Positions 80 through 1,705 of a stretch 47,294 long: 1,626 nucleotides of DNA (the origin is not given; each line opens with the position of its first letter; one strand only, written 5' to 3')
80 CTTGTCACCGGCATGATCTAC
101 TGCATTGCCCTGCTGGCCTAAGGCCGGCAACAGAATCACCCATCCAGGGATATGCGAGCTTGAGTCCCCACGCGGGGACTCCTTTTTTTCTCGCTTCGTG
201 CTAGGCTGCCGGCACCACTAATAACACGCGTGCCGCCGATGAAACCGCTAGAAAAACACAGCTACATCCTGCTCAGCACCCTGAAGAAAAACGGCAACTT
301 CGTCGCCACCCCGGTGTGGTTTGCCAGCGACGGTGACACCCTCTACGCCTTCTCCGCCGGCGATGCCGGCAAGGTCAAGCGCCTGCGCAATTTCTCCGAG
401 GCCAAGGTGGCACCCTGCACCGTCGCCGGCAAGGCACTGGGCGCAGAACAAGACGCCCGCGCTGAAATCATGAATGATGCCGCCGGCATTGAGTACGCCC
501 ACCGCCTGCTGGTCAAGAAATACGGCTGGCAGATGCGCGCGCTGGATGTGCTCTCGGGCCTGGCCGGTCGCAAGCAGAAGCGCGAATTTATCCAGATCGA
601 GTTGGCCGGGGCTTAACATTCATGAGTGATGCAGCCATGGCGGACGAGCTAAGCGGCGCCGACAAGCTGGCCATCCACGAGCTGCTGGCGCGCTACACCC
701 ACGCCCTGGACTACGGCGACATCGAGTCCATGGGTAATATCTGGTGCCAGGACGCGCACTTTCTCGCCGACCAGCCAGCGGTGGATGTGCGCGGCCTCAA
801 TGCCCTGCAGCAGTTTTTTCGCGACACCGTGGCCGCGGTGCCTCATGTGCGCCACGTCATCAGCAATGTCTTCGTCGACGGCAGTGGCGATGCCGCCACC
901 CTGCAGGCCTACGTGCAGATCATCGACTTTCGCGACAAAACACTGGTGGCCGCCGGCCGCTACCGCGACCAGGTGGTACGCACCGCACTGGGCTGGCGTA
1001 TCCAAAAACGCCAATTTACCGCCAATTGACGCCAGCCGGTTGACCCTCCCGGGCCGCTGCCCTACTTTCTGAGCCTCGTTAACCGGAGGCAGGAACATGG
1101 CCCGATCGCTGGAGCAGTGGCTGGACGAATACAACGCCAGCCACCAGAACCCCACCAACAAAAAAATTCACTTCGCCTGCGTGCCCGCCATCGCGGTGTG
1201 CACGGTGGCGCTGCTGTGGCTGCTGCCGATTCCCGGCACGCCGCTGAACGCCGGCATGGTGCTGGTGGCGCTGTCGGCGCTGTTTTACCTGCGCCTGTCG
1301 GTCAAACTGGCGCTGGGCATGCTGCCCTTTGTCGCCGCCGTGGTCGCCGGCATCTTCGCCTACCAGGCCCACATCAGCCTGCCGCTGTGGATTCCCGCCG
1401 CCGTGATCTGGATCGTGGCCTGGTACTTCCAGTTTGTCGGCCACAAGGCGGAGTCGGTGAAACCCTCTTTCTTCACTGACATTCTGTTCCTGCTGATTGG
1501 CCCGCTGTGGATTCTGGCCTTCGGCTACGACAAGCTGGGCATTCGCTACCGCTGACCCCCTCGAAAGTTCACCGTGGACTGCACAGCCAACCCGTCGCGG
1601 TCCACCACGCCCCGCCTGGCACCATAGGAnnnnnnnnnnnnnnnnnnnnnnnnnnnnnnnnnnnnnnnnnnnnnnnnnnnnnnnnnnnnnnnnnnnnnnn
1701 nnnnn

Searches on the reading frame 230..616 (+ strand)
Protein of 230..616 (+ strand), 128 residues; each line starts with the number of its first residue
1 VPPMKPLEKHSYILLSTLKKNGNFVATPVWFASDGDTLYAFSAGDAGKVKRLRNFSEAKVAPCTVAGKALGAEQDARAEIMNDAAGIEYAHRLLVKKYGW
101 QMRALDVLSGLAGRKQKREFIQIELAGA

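Call 46: search_protein_families(library=pfam, proteins=[window:230-616:+], max_evalue=0.01)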
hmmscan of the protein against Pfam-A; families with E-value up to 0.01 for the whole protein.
window:230-616:+ (128 aa): 1 family
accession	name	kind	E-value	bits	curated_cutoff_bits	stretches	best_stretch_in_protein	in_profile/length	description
PF01243.27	PNPOx_N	-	2.9e-08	34.5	28.1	1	7-118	9-106/120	Pyridoxamine 5'-phosphate oxidase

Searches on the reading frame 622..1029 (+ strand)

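Call 46: search_protein_families(library=pfam, proteins=[window:622-1029:+], max_evalue=0.01)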
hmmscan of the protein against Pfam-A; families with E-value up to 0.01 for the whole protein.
window:622-1029:+ (135 aa): 8 families
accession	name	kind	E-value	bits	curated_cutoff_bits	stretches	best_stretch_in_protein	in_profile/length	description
PF13577.12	SnoaL_4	-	6e-22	78.4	24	1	13-130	4-125/126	SnoaL-like domain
PF12680.13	SnoaL_2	-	3.2e-08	34.5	27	1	23-99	2-76/102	SnoaL-like domain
PF13474.12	SnoaL_3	-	6.8e-07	30.1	22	1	18-127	1-111/121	SnoaL-like domain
PF11533.15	AtzH-like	-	2e-06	28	27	1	18-127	12-115/126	AtzH-like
PF07366.18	SnoaL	-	0.00027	21.2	28.4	1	21-92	3-73/126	SnoaL-like polyketide cyclase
PF12893.14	Lumazine_bd_2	-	0.00049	21.3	22.1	1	14-105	2-97/116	Putative lumazine-binding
PF00866.24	Ring_hydroxyl_B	-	0.0033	17.9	27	1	75-131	74-134/144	Ring hydroxylating beta subunit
PF14534.12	DUF4440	-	0.0042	18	25.2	1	18-127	1-107/107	Domain of unknown function (DUF4440)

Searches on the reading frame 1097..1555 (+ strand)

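Call 46: search_protein_families(library=pfam, proteins=[window:1097-1555:+], max_evalue=0.01)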
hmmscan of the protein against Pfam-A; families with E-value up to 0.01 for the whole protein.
window:1097-1555:+ (152 aa): 1 family
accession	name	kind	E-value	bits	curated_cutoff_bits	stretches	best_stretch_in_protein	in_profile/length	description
PF06127.16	Mpo1-like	-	1.3e-17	64.1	24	1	3-142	2-90/95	2-hydroxy-palmitic acid dioxygenase Mpo1-like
